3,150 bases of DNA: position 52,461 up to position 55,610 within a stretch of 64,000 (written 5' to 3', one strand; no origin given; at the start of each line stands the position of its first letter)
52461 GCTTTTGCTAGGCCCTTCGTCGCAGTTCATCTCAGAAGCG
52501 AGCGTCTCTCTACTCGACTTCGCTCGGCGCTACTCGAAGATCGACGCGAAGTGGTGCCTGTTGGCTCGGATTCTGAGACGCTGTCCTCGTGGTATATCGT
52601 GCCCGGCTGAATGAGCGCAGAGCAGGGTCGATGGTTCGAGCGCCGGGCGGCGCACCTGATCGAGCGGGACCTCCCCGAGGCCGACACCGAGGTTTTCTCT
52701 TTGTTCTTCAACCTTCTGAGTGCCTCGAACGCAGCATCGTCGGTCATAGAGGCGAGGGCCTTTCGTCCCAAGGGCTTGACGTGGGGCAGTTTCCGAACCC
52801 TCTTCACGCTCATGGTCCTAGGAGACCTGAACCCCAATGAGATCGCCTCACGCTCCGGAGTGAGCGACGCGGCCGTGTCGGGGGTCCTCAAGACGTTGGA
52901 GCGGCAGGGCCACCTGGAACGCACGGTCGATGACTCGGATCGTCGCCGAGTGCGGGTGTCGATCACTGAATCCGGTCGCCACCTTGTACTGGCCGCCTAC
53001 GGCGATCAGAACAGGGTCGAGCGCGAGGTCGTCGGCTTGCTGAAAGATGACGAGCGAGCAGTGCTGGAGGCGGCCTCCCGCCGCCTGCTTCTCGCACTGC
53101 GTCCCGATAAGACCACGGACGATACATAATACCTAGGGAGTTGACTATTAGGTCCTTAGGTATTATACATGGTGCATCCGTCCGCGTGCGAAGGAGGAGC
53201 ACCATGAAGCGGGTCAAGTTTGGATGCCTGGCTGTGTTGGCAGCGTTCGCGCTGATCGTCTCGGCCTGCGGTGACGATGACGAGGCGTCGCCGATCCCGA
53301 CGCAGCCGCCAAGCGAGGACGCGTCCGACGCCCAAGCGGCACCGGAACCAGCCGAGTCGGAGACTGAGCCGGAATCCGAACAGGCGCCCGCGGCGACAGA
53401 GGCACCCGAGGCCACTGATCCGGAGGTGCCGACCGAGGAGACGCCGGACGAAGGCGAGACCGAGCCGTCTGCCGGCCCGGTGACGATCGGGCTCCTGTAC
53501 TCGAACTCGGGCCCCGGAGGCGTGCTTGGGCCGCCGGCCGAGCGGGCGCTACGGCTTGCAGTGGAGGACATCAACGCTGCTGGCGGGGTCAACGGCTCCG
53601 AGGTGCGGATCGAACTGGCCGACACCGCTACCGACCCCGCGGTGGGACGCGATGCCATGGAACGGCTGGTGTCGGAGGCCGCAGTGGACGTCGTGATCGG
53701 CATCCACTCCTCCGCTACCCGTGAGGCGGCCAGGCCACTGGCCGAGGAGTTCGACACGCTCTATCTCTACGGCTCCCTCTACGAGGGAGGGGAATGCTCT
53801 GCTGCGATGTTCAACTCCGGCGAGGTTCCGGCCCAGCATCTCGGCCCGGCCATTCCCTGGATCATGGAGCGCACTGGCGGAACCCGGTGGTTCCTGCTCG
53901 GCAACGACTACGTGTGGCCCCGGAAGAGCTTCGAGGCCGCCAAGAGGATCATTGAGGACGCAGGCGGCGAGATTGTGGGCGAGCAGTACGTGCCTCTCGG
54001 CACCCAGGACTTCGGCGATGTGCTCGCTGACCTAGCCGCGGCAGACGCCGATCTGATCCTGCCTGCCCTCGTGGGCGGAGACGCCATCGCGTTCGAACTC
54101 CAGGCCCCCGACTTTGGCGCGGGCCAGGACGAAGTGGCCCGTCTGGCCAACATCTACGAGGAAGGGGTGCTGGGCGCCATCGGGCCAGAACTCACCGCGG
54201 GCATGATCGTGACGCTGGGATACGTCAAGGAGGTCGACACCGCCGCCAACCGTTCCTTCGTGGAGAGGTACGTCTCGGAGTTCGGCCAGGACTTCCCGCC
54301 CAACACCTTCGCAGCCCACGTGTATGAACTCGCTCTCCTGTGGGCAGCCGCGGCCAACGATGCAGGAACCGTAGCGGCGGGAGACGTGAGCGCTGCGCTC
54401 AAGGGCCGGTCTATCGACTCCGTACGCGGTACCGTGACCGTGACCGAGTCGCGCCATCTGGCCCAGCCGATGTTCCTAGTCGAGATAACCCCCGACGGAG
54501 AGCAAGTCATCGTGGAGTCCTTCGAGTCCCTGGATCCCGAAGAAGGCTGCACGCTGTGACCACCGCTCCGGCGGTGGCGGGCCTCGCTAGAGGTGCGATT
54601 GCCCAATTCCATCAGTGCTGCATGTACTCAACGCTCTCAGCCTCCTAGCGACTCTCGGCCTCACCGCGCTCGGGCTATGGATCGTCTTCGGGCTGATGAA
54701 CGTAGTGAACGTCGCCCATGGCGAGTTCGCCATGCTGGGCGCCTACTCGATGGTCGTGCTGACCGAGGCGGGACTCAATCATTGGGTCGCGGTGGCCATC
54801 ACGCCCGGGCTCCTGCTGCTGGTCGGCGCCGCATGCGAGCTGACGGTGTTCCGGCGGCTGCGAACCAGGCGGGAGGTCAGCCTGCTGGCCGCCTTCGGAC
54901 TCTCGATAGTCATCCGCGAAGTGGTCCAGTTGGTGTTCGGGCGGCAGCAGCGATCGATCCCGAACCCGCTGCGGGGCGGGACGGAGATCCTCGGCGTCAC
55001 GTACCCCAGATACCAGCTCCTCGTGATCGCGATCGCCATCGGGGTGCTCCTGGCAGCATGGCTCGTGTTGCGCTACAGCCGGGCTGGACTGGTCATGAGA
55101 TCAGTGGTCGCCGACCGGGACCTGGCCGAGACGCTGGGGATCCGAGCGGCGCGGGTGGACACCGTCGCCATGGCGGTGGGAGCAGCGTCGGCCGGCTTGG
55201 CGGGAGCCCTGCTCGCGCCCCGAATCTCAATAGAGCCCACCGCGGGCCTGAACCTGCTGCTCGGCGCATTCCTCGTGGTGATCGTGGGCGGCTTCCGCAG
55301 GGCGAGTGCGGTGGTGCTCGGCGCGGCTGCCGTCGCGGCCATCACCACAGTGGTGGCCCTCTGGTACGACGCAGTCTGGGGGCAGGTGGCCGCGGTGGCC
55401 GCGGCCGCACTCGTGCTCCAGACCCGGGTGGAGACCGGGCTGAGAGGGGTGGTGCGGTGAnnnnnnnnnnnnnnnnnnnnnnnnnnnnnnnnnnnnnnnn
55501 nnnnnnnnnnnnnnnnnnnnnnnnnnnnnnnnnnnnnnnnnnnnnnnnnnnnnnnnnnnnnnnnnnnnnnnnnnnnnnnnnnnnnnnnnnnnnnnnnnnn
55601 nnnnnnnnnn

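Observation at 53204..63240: MarR-headed operon interleaving a LIV-type ABC importer with PaaY-like, PaaK-like, thiolase, amidase and kynurenine-formamidase genes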

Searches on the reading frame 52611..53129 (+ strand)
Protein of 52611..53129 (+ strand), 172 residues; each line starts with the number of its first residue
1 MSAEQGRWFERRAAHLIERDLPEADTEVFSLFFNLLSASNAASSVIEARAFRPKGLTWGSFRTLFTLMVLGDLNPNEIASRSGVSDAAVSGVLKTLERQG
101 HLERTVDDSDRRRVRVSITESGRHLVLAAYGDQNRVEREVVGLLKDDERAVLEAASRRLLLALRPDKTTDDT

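Call 6: search_protein_families(library=pfam, proteins=[window:52611-53129:+], max_evalue=0.001)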
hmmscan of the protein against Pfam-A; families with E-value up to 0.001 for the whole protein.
window:52611-53129:+ (172 aa): 8 families
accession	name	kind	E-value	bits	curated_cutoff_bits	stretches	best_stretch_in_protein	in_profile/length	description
PF01047.28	MarR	-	2.4e-13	50.2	24.6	1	56-114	1-59/59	MarR family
PF12802.13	MarR_2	-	1.2e-12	48.2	27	1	55-113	2-61/61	MarR family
PF13463.12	HTH_27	-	5.4e-08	33.4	22.2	1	77-122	23-68/68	Winged helix DNA-binding domain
PF01978.25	TrmB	-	7.7e-06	26.1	25.6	1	60-105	10-55/68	Sugar-specific transcriptional regulator TrmB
PF13601.12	HTH_34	-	4.1e-05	24.1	27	1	64-124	6-67/80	Winged helix DNA-binding domain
PF09339.16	HTH_IclR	-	0.00012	22.2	22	1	72-104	18-50/52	IclR helix-turn-helix domain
PF22381.2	Staph_reg_Sar_Rot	-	0.00015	22.2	27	1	56-126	12-82/85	Transcriptional regulator SarA/Rot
PF24034.1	DUF7343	-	0.00067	19.9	27.6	0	76-104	22-50/62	Domain of unknown function (DUF7343)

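Call 7: search_protein_families(library=ncbifam, proteins=[window:52611-53129:+], max_evalue=0.001)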
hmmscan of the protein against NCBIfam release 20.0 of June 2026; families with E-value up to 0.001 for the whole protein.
window:52611-53129:+ (172 aa): 13 families
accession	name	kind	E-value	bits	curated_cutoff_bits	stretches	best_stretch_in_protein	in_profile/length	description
TIGR02337.1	HpaR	equivalog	1.6e-09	37.7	121.2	1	31-134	2-104/130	homoprotocatechuate degradation operon regulator HpaR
NF008122.0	PRK10870.1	equivalog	2.1e-09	37.3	157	1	73-163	72-162/176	transcriptional repressor MprA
NF052438.1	TransRegRv0880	equivalog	3.7e-08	33.3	220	1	60-157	36-133/143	Rv0880 family HTH-type transcriptional regulator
NF050133.1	TransRegFabT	equivalog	1.7e-07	31.6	200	1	61-158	29-129/138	fatty acid biosynthesis transcriptional regulator FabT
NF041230.1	BagL_FevM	exception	1.6e-06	28.2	230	1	55-147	37-129/145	MarR family transcriptional regulator BagL/FevM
NF047395.1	TransRegLtdR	equivalog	3.9e-05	23.4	250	1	73-151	66-146/166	transcriptional regulator LdtR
NF002926.0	PRK03573.1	equivalog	7.2e-05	22.7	120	1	51-149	24-123/144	transcriptional regulator SlyA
NF045593.1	bilirub_TF_BilQ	equivalog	7.4e-05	22.5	125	1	74-154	46-126/135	bilirubin utilization transcriptional regulator BilQ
NF038251.1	AdcR_fam_Zn_TF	equivalog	0.00013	22.2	175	1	67-125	44-102/143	zinc-dependent MarR family transcriptional regulator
NF053777.1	Saro0803TransReg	equivalog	0.00014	21.6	200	1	64-149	43-128/140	Saro_0803 family transcriptional regulator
NF008565.1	PRK11512.1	equivalog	0.00015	21.8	240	1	52-159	34-142/144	multiple antibiotic resistance transcriptional regulator MarR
NF052638.1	TransRegOhrRVib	equivalog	0.00028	20.6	200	1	32-129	12-108/141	transcriptional regulator OhrR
TIGR04472.1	reg_rSAM_mob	hypoth_equivalog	0.00071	19.6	240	1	64-126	37-99/141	radical SAM mobile pair system MarR family transcriptional regulator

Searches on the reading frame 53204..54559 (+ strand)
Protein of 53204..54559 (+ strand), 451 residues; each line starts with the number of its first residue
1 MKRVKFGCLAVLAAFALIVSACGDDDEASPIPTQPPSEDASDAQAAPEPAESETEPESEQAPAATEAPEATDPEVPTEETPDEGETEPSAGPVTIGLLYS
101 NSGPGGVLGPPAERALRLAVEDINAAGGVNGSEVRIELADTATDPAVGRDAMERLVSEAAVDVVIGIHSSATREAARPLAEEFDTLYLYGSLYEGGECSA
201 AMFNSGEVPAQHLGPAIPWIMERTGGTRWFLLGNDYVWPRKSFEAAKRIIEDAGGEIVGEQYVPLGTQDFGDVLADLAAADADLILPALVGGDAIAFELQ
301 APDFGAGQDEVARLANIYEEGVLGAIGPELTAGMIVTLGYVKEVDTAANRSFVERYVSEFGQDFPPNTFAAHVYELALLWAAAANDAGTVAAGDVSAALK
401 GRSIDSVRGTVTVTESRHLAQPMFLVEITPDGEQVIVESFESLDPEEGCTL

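Call 6: search_protein_families(library=pfam, proteins=[window:53204-54559:+], max_evalue=0.001)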
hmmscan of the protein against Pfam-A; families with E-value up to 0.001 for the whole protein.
window:53204-54559:+ (451 aa): 3 families
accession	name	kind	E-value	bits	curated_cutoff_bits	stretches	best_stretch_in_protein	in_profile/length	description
PF13458.12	Peripla_BP_6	-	1.3e-88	298.4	31.7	1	92-432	1-342/343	Periplasmic binding protein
PF13433.12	Peripla_BP_5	-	2.4e-74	251.1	27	1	94-440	2-348/363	Periplasmic binding protein domain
PF01094.35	ANF_receptor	-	3.2e-09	36.8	25.4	1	113-191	3-82/353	Receptor family ligand binding region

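Call 7: search_protein_families(library=ncbifam, proteins=[window:53204-54559:+], max_evalue=0.001)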
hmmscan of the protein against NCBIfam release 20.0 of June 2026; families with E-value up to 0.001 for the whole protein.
window:53204-54559:+ (451 aa): 3 families
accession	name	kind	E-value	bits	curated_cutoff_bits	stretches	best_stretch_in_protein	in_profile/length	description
TIGR03407.1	urea_ABC_UrtA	exception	2.1e-68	230.9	492.75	1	93-445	1-357/361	urea ABC transporter substrate-binding protein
TIGR03669.1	urea_ABC_arch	equivalog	1.2e-55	189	494.8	1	94-443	2-351/375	urea ABC transporter substrate-binding protein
NF011933.0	PRK15404.1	subfamily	6.8e-10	38.5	477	1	90-176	24-110/370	high-affinity branched-chain amino acid ABC transporter substrate-binding protein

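Call 18: search_solved_structures(query=window:53204-54559:+, max_evalue=0.00001)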
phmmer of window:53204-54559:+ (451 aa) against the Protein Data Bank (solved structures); distinct sequences matched with E-value up to 0.00001: 26.
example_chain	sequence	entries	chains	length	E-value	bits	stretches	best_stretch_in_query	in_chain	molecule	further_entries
8tg1_A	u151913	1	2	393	1e-53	186.4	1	82-433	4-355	Extracellular ligand-binding receptor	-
7s6e_A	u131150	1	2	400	6.8e-50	173.8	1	92-446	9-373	Urea ABC transporter, periplasmic urea-binding protein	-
8hic_A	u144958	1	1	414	4e-48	168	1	92-440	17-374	Putative urea ABC transporter, substrate binding protein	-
7s6f_A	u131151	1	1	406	4.3e-46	161.3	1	92-441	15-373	Putative urea ABC transporter, urea binding protein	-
1qnl_A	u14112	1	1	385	7.5e-33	117.7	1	94-432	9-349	ALIPHATIC AMIDASE EXPRESSION-REGULATING PROTEIN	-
1pea_A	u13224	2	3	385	7.5e-33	117.6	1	94-432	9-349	AMIDASE OPERON | AMIC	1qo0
3i09_A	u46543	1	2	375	2e-18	70.1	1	92-433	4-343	Periplasmic branched-chain amino acid-binding protein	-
4zpj_A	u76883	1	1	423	2.9e-18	69.6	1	45-361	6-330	Extracellular ligand-binding receptor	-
4ey3_A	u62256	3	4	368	5.7e-14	55.4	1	94-438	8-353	Twin-arginine translocation pathway signal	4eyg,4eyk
4f06_A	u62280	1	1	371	7.8e-13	51.7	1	90-437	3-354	Extracellular ligand-binding receptor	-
4evq_A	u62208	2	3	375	9.1e-13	51.5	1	89-429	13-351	Putative ABC transporter subunit, substrate-binding component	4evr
4gnr_A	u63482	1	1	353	1.1e-12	51.2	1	93-417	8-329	ABC transporter substrate-binding protein-branched chain amino acid transport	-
3n0w_A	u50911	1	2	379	2.4e-12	50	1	89-429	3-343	ABC branched chain amino acid family transporter, periplasmic ligand binding protein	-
4evs_A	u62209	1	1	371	6e-11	45.5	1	90-442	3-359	PUTATIVE ABC TRANSPORTER SUBUNIT, SUBSTRATE-BINDING COMPONENT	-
3ip5_A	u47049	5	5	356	3.2e-10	43.1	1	101-425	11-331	ABC transporter, substrate binding protein (Amino acid)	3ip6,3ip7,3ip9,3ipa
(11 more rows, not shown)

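Call 94: predict_structure(protein=window:53471-54559:+)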
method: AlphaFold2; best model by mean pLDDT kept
length: 362 residues; sequences in the alignment: 1
mean_pLDDT: 42.2   pTM: 0.30
mean pLDDT of the five models: 42.2, 41.4, 38.6, 38.1, 35.5
residues with pLDDT >= 90: 0; 70-90: 0; 50-70: 90; < 50: 272
segments of 3 or more residues with pLDDT < 50: 1-16, 40-43, 49-54, 78-83, 96-141, 147-150, 176-362
pLDDT, mean of each block of 10 residues (from residue 1): 42 47 61 60 49 52 64 52 53 46 31 34 31 36 49 56 57 53 48 38 27 28 37 34 27 32 43 39 41 34 38 40 30 40 43 34 25
secondary structure, 60 per line:
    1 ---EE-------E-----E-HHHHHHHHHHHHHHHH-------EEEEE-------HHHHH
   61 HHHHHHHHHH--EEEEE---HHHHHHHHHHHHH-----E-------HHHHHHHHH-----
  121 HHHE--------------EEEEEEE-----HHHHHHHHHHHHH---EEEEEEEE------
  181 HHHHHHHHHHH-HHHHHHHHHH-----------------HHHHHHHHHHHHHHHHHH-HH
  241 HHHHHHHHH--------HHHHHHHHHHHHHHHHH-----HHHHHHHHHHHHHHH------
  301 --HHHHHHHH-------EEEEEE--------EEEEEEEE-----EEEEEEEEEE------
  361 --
elements in order: H21-36 E44-48 H56-70 E73-77 H81-93 H107-115 E139-145 H151-163 E167-174 H181-191 H193-202 H220-237 H239-249 H258-274 H280-294 H303-310 E318-323 E332-339 E345-354

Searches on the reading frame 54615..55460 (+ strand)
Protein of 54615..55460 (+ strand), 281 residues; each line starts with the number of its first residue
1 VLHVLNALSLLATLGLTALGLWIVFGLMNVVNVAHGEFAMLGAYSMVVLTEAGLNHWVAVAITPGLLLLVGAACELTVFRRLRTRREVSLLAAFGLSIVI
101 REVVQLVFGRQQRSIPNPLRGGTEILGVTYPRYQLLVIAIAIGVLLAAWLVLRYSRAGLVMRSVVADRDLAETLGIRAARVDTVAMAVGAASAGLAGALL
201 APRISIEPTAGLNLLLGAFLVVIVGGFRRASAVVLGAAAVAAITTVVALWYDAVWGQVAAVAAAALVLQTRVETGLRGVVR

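Call 6: search_protein_families(library=pfam, proteins=[window:54615-55460:+], max_evalue=0.001)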
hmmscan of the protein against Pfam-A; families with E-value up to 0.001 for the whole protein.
window:54615-55460:+ (281 aa): 1 family
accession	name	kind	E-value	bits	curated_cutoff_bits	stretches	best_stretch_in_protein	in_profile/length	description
PF02653.21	BPD_transp_2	-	1.7e-28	99.9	26.8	1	5-248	3-247/269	Branched-chain amino acid transport system / permease component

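Call 7: search_protein_families(library=ncbifam, proteins=[window:54615-55460:+], max_evalue=0.001)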
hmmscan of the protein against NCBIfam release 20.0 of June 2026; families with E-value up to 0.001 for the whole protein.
window:54615-55460:+ (281 aa): 5 families
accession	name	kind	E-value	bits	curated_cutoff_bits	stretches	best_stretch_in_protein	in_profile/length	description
TIGR03409.1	urea_trans_UrtB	equivalog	1.6e-52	179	250.3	1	3-272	3-282/291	urea ABC transporter permease subunit UrtB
TIGR03622.1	urea_t_UrtB_arc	equivalog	4e-41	141.2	374.25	1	5-278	5-278/284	urea ABC transporter, permease protein UrtB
NF008011.0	PRK10740.1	equivalog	2.6e-17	63.4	379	1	4-269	12-293/308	high-affinity branched-chain amino acid ABC transporter permease LivH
TIGR03408.1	urea_trans_UrtC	equivalog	5e-06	26.5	296.2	0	104-262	131-298/313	urea ABC transporter permease subunit UrtC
NF008450.0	PRK11301.1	subfamily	0.00025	20.6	366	0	123-241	248-373/418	high-affinity branched-chain amino acid ABC transporter permease LivM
